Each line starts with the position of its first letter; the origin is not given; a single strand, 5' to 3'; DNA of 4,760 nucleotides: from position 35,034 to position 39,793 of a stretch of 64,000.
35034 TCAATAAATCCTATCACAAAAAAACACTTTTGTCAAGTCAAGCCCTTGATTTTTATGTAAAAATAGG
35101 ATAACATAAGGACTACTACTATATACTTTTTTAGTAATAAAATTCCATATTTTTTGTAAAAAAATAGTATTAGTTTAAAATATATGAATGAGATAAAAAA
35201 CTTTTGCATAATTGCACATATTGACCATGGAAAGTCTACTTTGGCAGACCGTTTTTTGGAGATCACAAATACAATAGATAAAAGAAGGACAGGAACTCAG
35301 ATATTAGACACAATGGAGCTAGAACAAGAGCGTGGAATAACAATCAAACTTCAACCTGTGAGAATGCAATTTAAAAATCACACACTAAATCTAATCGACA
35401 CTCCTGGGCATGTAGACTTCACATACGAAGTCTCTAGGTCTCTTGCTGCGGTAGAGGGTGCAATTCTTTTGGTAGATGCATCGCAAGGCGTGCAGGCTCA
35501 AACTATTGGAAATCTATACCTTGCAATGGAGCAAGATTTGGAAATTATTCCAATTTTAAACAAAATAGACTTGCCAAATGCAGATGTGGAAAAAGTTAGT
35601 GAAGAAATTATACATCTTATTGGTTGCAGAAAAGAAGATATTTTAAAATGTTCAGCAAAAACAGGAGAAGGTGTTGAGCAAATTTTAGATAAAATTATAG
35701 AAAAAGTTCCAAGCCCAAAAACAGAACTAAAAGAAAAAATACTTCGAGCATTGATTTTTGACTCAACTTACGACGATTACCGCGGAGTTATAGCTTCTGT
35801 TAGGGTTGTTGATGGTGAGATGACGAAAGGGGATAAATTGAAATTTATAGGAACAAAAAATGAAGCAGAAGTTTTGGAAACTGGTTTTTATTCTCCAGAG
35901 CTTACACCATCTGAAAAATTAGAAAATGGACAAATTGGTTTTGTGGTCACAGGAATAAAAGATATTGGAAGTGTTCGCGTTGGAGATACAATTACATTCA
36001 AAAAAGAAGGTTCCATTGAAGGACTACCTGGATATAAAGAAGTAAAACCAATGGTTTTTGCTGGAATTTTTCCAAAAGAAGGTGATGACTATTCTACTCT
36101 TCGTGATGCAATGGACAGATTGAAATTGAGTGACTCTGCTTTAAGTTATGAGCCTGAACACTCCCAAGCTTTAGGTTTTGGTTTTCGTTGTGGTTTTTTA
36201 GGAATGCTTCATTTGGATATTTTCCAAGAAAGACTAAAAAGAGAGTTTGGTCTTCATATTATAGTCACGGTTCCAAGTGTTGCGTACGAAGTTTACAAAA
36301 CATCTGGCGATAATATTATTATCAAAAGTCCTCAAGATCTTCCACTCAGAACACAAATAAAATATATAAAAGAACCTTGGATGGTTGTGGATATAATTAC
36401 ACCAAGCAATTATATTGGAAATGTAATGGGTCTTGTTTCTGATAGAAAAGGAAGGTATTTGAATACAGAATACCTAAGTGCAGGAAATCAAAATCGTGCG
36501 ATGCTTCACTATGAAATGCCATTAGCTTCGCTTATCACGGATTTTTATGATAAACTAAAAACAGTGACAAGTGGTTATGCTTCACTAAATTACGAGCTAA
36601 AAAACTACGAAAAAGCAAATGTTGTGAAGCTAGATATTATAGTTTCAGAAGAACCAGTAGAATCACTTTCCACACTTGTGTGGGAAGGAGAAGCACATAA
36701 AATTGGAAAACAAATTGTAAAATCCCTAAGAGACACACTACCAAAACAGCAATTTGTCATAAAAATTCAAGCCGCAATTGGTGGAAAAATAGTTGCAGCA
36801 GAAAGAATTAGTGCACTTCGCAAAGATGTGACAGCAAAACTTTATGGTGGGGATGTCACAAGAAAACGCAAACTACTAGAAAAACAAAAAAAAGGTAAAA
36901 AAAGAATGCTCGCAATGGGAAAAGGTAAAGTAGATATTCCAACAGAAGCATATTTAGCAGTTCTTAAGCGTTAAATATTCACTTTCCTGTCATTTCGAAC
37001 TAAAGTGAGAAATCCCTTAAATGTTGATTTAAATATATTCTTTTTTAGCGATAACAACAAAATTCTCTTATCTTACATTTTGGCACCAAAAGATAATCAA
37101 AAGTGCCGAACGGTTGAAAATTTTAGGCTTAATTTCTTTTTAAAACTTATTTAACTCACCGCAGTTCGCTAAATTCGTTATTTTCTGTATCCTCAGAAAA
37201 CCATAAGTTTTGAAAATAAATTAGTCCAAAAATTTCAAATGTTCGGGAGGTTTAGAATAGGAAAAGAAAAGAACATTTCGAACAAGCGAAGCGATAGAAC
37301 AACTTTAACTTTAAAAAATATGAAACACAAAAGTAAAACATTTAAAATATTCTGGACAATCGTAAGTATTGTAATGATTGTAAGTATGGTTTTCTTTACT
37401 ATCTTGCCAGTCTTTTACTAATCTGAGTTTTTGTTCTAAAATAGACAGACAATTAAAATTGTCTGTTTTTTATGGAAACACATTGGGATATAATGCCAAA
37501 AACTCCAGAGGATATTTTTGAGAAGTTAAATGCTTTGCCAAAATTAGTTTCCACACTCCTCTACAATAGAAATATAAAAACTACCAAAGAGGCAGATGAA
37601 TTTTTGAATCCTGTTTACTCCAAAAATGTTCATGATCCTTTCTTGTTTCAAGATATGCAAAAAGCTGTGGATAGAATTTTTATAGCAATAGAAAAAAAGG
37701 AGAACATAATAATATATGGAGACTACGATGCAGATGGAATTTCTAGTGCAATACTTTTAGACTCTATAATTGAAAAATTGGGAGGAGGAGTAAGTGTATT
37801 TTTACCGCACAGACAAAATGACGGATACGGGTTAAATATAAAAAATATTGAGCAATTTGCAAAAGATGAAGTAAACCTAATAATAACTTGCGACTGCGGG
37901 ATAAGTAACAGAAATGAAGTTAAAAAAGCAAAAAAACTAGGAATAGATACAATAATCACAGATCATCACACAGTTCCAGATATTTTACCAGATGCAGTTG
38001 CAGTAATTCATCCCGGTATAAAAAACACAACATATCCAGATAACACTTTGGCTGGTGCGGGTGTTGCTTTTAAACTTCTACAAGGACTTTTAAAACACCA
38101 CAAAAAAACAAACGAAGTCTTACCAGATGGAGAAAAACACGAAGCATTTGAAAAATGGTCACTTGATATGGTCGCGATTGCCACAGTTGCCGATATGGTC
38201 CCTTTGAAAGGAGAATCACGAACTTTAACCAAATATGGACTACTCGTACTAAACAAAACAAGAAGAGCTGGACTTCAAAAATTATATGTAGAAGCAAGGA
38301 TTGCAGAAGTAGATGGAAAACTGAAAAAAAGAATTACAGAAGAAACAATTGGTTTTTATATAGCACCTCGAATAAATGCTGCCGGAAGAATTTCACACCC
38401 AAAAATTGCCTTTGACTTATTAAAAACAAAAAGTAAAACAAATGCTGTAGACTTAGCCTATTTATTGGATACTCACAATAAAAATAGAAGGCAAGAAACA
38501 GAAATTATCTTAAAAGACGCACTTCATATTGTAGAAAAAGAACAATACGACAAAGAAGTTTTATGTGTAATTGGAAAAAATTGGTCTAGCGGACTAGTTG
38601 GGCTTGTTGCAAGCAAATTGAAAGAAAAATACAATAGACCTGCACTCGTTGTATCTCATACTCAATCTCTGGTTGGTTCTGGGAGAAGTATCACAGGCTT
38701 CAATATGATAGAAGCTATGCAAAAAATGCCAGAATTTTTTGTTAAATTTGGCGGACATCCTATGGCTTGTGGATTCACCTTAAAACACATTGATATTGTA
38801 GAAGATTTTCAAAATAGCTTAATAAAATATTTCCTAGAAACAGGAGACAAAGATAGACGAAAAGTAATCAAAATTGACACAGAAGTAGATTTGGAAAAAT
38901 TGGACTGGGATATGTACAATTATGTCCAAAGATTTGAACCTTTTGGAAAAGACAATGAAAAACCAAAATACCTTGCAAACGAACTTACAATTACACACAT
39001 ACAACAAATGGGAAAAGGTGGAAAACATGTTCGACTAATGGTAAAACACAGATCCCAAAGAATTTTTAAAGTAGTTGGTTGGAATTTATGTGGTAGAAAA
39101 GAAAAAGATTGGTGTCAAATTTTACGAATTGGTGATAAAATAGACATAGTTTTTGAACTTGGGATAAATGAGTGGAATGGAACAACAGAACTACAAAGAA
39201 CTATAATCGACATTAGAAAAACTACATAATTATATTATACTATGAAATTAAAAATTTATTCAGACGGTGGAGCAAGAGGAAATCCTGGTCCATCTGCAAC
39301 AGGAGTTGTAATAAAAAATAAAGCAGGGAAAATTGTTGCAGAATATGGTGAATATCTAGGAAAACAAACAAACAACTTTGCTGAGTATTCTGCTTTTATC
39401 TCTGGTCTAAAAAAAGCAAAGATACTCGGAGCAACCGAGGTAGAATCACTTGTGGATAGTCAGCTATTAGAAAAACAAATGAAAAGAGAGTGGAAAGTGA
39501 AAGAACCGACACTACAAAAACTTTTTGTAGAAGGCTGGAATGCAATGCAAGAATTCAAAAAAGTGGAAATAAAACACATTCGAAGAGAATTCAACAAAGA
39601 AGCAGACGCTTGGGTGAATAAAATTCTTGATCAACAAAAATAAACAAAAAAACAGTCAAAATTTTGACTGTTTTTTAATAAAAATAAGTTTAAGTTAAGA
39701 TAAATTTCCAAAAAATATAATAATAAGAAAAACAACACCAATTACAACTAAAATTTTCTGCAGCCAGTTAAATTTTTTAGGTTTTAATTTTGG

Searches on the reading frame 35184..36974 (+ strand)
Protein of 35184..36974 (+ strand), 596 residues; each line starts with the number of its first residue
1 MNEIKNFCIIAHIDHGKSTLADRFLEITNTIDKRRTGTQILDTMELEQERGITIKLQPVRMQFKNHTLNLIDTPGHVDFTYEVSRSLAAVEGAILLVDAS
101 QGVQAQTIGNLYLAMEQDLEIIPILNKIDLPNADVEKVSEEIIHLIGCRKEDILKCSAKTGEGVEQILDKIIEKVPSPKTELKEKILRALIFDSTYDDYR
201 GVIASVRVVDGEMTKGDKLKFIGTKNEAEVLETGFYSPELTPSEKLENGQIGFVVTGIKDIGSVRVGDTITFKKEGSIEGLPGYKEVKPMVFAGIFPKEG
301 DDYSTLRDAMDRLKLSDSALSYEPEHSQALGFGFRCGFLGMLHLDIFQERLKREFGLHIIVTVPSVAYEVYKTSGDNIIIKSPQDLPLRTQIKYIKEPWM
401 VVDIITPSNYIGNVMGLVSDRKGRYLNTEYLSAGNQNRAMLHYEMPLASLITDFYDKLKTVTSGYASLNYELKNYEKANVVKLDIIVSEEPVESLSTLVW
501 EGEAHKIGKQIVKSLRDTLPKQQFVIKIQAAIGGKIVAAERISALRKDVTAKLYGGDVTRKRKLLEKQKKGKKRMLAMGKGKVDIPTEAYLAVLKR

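Call 55: search_protein_families(library=pfam, proteins=[window:35184-36974:+], max_evalue=0.0001)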
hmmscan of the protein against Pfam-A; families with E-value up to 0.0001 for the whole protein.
window:35184-36974:+ (596 aa): 7 families
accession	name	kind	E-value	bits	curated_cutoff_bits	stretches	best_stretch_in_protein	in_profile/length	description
PF00009.33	GTP_EFTU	-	1.2e-55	188.4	26.5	1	3-177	2-188/188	Elongation factor Tu GTP binding domain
PF06421.17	LepA_C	-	3.8e-40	136.8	29.7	1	488-595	2-107/107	GTP-binding protein LepA C-terminus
PF00679.30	EFG_C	-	1.2e-21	76.9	27.9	1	395-484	2-87/89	Elongation factor G C-terminus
PF03144.31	GTP_EFTU_D2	-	1.7e-07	32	30.3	1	201-271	1-73/73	Elongation factor Tu domain 2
PF14492.12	EFG_III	-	2.6e-05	24.6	27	0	288-361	3-73/75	Elongation Factor G, domain III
PF00071.28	Ras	-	4.4e-05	23.6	21.6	0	51-175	33-160/162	Ras family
PF00025.27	Arf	-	7.7e-05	22.7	22.3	0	53-174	45-173/174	ADP-ribosylation factor family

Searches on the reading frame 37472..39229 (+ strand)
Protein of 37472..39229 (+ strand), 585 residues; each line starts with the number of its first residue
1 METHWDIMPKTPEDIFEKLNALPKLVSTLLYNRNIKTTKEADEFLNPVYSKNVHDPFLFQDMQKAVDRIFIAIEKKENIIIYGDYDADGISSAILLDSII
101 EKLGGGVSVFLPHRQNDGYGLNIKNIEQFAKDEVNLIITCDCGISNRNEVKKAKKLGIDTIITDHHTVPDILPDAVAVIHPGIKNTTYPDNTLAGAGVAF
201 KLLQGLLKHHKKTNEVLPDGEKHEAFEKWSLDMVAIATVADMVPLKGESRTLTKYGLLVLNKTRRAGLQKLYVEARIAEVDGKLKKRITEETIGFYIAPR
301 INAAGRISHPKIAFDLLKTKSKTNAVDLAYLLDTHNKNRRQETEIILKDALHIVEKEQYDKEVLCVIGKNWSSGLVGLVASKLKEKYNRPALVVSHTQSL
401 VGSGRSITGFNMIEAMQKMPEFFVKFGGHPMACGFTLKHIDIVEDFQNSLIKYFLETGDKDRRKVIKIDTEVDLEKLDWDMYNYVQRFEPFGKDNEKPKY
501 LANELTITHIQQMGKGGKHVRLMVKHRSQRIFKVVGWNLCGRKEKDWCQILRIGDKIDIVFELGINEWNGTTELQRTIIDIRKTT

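Call 55: search_protein_families(library=pfam, proteins=[window:37472-39229:+], max_evalue=0.0001)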
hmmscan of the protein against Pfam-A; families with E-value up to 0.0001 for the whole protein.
window:37472-39229:+ (585 aa): 3 families
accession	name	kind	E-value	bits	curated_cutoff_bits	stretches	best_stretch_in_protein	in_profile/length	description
PF17768.7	RecJ_OB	-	1.3e-26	93.2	27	1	468-580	1-107/107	RecJ OB domain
PF01368.27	DHH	-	5.5e-24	85.3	28.1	1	78-212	1-104/125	DHH family, N-terminal domain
PF02272.25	DHHA1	-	3.4e-13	50.4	25.9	1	363-454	4-100/102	DHHA1 domain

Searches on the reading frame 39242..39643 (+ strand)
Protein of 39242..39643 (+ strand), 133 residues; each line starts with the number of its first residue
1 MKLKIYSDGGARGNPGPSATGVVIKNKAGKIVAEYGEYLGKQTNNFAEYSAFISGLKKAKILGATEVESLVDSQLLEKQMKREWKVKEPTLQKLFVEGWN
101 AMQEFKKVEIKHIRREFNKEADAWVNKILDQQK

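Call 55: search_protein_families(library=pfam, proteins=[window:39242-39643:+], max_evalue=0.0001)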
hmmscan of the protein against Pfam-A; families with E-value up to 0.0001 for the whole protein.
window:39242-39643:+ (133 aa): 2 families
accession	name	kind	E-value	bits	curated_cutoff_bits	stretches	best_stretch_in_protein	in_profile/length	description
PF13456.12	RVT_3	-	4.6e-24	85.1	21.6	1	7-127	2-122/123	Reverse transcriptase-like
PF00075.30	RNase_H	-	4.4e-10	40.3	25.8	1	3-114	4-120/141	RNase H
